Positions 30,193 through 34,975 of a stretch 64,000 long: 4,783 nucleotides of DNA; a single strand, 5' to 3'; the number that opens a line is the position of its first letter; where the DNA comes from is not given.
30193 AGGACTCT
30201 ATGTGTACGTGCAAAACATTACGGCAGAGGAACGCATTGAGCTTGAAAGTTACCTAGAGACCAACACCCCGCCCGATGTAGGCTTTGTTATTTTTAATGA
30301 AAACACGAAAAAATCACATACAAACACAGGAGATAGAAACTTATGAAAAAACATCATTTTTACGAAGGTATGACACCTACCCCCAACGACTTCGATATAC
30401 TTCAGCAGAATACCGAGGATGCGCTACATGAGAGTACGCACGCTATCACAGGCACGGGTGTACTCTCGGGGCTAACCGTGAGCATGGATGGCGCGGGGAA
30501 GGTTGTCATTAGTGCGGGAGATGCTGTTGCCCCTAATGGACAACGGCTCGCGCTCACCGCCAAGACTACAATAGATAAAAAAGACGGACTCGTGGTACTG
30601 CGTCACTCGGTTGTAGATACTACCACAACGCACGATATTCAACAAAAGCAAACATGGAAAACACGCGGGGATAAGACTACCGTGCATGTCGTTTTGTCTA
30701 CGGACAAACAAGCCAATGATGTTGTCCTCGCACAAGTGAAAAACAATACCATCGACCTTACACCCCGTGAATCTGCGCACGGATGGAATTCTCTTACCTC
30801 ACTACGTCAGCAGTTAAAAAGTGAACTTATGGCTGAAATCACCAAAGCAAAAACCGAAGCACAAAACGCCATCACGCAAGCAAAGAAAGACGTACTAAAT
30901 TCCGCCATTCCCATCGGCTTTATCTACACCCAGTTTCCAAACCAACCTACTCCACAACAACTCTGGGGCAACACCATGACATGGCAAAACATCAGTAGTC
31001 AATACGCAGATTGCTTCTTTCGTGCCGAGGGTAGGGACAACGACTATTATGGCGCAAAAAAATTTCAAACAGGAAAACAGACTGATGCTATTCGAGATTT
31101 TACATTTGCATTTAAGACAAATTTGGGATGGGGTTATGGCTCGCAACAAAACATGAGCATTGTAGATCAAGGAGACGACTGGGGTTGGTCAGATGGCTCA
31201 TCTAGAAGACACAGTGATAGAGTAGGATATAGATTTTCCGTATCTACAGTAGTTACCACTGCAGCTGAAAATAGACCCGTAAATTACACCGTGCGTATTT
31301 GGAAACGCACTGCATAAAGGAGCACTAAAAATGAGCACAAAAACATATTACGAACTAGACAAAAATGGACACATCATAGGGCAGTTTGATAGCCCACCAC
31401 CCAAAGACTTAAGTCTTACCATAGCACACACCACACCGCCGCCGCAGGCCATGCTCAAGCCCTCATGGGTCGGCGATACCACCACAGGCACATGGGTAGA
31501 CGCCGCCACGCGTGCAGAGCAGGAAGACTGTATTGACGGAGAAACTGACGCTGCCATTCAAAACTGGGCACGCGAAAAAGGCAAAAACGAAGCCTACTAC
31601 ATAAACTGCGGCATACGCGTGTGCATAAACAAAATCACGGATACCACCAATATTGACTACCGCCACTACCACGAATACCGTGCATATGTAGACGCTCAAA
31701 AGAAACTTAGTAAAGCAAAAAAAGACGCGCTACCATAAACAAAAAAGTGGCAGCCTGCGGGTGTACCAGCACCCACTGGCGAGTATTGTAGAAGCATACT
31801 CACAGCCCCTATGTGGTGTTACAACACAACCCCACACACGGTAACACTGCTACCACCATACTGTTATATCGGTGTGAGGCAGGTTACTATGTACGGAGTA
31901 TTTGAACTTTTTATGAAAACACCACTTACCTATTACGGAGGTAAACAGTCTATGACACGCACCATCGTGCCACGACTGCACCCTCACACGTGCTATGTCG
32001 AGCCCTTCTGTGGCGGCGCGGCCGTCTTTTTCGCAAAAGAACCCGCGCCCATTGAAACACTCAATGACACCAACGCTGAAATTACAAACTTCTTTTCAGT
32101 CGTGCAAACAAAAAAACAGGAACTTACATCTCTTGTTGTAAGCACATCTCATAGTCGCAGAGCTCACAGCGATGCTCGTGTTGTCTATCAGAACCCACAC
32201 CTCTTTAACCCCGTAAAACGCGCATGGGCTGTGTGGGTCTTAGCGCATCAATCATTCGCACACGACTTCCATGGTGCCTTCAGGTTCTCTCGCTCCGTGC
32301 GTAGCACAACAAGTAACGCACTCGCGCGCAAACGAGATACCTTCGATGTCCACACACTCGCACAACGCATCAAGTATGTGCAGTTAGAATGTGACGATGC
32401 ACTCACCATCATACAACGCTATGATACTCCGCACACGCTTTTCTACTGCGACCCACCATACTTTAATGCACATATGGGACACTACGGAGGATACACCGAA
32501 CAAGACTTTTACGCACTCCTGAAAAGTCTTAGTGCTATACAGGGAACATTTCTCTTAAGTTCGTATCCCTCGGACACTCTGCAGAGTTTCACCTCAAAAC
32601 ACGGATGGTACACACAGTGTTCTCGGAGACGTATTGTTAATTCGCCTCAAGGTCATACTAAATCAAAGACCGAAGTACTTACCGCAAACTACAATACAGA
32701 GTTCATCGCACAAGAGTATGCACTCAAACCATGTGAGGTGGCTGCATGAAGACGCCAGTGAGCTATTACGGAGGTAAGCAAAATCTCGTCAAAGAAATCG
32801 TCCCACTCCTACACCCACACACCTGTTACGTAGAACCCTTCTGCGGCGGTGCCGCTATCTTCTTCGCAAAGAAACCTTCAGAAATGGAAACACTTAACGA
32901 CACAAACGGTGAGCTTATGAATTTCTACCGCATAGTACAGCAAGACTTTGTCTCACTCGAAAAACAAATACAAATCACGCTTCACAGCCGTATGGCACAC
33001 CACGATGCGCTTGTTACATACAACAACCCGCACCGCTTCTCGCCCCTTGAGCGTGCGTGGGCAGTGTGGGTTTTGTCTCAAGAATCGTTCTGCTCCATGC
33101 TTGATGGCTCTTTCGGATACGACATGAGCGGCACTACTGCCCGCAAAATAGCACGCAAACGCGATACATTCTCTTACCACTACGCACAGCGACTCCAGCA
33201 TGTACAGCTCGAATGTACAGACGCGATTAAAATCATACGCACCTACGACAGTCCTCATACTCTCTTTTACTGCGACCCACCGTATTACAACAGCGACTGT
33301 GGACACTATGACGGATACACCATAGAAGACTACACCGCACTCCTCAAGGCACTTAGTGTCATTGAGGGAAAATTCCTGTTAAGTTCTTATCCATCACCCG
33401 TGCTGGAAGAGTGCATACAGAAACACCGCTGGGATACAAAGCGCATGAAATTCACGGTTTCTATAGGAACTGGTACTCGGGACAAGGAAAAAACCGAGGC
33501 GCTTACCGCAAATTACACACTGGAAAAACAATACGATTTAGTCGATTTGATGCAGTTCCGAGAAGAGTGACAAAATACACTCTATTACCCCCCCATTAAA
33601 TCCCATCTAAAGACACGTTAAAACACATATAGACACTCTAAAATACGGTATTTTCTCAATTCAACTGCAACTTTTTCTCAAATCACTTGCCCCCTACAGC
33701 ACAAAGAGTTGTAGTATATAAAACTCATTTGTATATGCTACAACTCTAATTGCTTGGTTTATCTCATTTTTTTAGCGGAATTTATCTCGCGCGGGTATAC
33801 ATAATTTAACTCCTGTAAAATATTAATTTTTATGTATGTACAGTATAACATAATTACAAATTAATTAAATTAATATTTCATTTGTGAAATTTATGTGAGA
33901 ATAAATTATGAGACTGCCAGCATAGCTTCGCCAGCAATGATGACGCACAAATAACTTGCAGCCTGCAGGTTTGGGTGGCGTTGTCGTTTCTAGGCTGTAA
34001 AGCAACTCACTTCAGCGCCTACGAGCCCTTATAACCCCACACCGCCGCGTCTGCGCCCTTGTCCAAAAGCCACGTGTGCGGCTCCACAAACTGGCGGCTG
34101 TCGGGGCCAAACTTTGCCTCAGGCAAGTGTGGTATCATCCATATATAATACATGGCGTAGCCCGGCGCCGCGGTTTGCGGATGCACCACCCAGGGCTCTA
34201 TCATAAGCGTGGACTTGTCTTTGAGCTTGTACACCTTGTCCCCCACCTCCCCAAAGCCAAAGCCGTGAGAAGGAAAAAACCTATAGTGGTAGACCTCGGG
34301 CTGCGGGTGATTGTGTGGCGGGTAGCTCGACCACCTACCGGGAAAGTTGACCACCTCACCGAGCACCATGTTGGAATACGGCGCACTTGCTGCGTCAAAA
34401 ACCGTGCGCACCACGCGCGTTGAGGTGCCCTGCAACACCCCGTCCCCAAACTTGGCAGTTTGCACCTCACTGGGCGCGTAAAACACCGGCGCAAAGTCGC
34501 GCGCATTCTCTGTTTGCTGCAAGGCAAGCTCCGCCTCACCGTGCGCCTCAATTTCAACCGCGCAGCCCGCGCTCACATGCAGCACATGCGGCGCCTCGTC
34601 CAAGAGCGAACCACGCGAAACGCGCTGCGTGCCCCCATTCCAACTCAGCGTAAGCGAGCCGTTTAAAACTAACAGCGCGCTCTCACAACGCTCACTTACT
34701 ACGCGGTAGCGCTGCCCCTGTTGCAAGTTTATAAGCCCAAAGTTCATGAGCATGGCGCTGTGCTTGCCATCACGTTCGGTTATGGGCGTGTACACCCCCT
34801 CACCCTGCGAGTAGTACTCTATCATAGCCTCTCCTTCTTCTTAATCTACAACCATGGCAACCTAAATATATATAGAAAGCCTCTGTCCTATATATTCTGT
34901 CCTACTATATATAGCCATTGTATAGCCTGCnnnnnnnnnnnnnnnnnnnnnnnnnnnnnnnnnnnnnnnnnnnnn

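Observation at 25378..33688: ~8.3 kb inverted duplication of a phage tail-fibre module plus two tandem Dam methyltransferases around a truncated baseplate-J fragment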

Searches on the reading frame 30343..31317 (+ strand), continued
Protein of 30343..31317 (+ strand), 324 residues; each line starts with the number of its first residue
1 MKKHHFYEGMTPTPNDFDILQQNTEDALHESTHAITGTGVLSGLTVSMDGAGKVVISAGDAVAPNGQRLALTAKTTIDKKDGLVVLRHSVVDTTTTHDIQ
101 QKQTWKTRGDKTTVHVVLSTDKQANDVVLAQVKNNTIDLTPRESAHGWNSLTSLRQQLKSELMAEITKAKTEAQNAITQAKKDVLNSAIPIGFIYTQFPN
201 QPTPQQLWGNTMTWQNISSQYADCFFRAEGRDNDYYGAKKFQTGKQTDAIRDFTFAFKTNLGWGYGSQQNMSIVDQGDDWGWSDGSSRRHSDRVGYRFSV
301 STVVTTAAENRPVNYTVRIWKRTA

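Call 86: fold_search(model_id=the predicted structure, library=pdb)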
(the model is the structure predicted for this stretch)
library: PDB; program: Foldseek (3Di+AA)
matches with E <= 10: 153; with E <= 0.001: 0
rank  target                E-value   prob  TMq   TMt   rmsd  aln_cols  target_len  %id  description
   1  5y0e_B                1.4e-03  0.98  0.20  0.16  16.6       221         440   17  Crystal structure of TssK (released 2018-08-08)
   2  5y0e_C                1.6e-03  0.98  0.20  0.16  16.5       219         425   17  Crystal structure of TssK (released 2018-08-08)
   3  5y0e_A                1.9e-03  0.99  0.20  0.16  12.4       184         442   16  Crystal structure of TssK (released 2018-08-08)
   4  7b5h_AA               2.2e-03  0.98  0.16  0.08  13.0       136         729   18  Cryo-EM structure of the contractile injection system base plate from Anabaena PCC7120 (released 2022-02-23)
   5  7b5h_AC               4.1e-03  0.97  0.16  0.08  13.3       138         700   15  Cryo-EM structure of the contractile injection system base plate from Anabaena PCC7120 (released 2022-02-23)
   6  7b5h_AB               5.5e-03  0.95  0.15  0.08  13.2       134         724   19  Cryo-EM structure of the contractile injection system base plate from Anabaena PCC7120 (released 2022-02-23)
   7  2fkk                  2.4e-02  0.80  0.15  0.25  13.3       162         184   14  Crystal structure of the C-terminal domain of the bacteriophage T4 gene product 10 (released 2006-04-04)
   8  2fl8_A                2.8e-02  0.89  0.17  0.17  12.0       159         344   16  Fitting of the gp10 trimer structure into the cryoEM map of the bacteriophage T4 baseplate in the hexagonal conformati (released 2006-04-04)
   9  5iv5_AC               3.7e-02  0.80  0.17  0.10  14.4       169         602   15  Cryo-electron microscopy structure of the hexagonal pre-attachment T4 baseplate-tail tube complex (released 2016-05-18)
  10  9f4b_FA               4.0e-02  0.84  0.17  0.11  13.5       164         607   16  Pre-assembled baseplate cup of Klebsiella phage KP1 variant vB_Kpn_Lilla1 (released 2025-05-14)
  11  9eui_Q                5.3e-02  0.97  0.16  0.07   6.5        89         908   13  Cryo-EM structure of Staphylococcus aureus bacteriophage phi812 baseplate in the post-contraction state - complete (released 2025-04-09)
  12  8kec_A                6.0e-02  0.25  0.19  0.17  39.9       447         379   10  Cyanophage A-1(L) tail fiber (released 2024-04-10)
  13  9euj_G                6.7e-02  0.97  0.16  0.08   6.4        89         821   13  Cryo-EM structure of Staphylococcus aureus bacteriophage phi812 baseplate in the post-contraction state - sheath initi (released 2025-04-09)
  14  6giy_G                1.7e-01  0.21  0.17  0.14  18.1       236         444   14  The baseplate complex from the type VI secretion system (released 2018-10-17)
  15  8kec_B                1.8e-01  0.13  0.18  0.16  41.7       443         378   10  Cyanophage A-1(L) tail fiber (released 2024-04-10)
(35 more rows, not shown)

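Call 95: search_solved_structures(query=L001:8333-9418:+, max_evalue=1)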
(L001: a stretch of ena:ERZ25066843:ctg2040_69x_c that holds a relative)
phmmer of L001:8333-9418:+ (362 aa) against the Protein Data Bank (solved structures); distinct sequences matched with E-value up to 1: 2.
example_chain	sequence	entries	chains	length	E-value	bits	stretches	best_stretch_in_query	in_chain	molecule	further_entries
8v3w_E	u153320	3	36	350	5.1e-07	32.7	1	73-290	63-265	TRI-2 (CD1371)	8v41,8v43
9g8s_C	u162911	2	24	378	5.7e-07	32.5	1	70-266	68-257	Baseplate J family protein | gp65 - Triplex 1a protein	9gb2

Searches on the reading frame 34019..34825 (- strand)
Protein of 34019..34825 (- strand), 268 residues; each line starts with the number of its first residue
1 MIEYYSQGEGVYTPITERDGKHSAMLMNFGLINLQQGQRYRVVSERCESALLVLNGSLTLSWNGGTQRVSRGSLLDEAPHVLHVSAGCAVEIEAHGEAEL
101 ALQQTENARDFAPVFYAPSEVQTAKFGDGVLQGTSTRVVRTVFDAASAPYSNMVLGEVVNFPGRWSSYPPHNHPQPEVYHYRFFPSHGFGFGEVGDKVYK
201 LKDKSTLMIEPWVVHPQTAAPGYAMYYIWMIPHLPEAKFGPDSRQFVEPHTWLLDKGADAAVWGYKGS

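Call 5: search_protein_families(library=pfam, proteins=[window:34019-34825:-], max_evalue=0.01)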
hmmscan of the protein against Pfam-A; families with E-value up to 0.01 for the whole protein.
window:34019-34825:- (268 aa): 1 family
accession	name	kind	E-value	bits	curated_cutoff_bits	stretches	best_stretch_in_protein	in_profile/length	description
PF04962.18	KduI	-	2.6e-51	174.9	23.9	1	13-235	13-248/262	KduI/IolB family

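Call 6: search_protein_families(library=phrogs, proteins=[window:34019-34825:-], max_evalue=0.01)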
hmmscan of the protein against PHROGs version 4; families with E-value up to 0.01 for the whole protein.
window:34019-34825:- (268 aa): 0 families

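Call 14: find_encoding_contigs(protein=window:34019-34825:-, flank=10000, max_places=10)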
Protein window:34019-34825:- (268 aa): no gene with exactly this product is on record in the collection.

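Call 22: find_related_loci(query=window:34019-34825:-, collection=genome_contigs, flank=10000)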
Query window:34019-34825:- (268 aa) in genome_contigs; peptide patterns used: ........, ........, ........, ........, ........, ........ (x = any residue, [..] = any of these).
253 stretches matched a pattern; 112 encode a relative of the query (tblastn E <= 1e-3); the best 80 are kept; 79 distinct loci.
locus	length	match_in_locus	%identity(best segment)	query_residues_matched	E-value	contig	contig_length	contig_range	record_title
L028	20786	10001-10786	60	1-263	5e-110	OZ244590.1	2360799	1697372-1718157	MAG: Spirochaetia bacterium isolate 705df54a-ddaa-426a-8d3a-ad0adee4af1d genome assembly, chromosome: 1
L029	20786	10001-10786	60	1-263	3e-109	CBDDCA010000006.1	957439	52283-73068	MAG: Spirochaetia bacterium isolate dde8b434-8a3a-4b4e-bb01-87bd4f4bffd9 genome assembly, contig: contig_6, whole genome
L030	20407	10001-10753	56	12-258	2e-92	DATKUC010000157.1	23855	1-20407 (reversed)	MAG TPA_asm: Spirochaetia bacterium isolate SMAG_U14097 k141_40152, whole genome shotgun sequence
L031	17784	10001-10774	52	12-263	1e-87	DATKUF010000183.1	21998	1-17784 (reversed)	MAG TPA_asm: Spirochaetia bacterium isolate SMAG_U14100 k141_1684569, whole genome shotgun sequence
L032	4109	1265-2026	54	12-263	4e-87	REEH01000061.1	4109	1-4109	MAG: Spirochaetaceae bacterium isolate PLM2.Bin22 NODE_30590_length_4109_cov_4.09324, whole genome shotgun sequence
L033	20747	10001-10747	52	12-263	7e-86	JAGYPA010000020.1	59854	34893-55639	MAG: Spirochaetales bacterium isolate M55B182 20, whole genome shotgun sequence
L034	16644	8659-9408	51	12-263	8e-86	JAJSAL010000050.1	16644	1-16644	MAG: Spirochaetes bacterium isolate Dive96_bin4.94 k141_1194967, whole genome shotgun sequence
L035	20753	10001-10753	52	15-263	2e-85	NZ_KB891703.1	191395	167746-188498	Alkalispirochaeta alkalica DSM 8900 B071DRAFT_scaffold_2.3, whole genome shotgun sequence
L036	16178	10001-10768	50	8-266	2e-85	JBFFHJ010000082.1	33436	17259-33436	MAG: bacterium isolate Mix_mud16.2022.02.20 k141_2494264_length_33436_cov_11.2114, whole genome shotgun sequence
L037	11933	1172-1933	53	12-263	1e-84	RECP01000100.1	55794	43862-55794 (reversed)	MAG: Spirochaetaceae bacterium isolate DLM2.Bin48 NODE_467_length_55794_cov_11.7898, whole genome shotgun sequence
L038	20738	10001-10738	49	12-258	3e-83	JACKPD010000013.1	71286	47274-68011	MAG: Spirochaetales bacterium isolate HK-STAS-SPIR-6 HK-STAS-SPIR-6_13, whole genome shotgun sequence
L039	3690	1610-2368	51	13-263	7e-84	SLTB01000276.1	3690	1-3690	MAG: Pseudomonadales bacterium isolate CSSed165cm_85R1 CSSed16-5cm-141827, whole genome shotgun sequence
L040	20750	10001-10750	49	12-263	2e-83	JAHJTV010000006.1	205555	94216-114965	MAG: bacterium isolate OS_PC_MetaG.mb.69 OS_PC_MetaG.mb.69_k141_27128, whole genome shotgun sequence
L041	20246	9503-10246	50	13-263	7e-82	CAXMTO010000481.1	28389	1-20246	MAG: uncultured Myxococcota bacterium isolate 07C-BC-St07_bin.23.orig genome assembly, contig: k141_2207081, whole genom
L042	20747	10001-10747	49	12-263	1e-81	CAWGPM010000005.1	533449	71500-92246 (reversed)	MAG: uncultured delta proteobacterium isolate MFD09779.bin.1.84 genome assembly, contig: contig_16059, whole genome shot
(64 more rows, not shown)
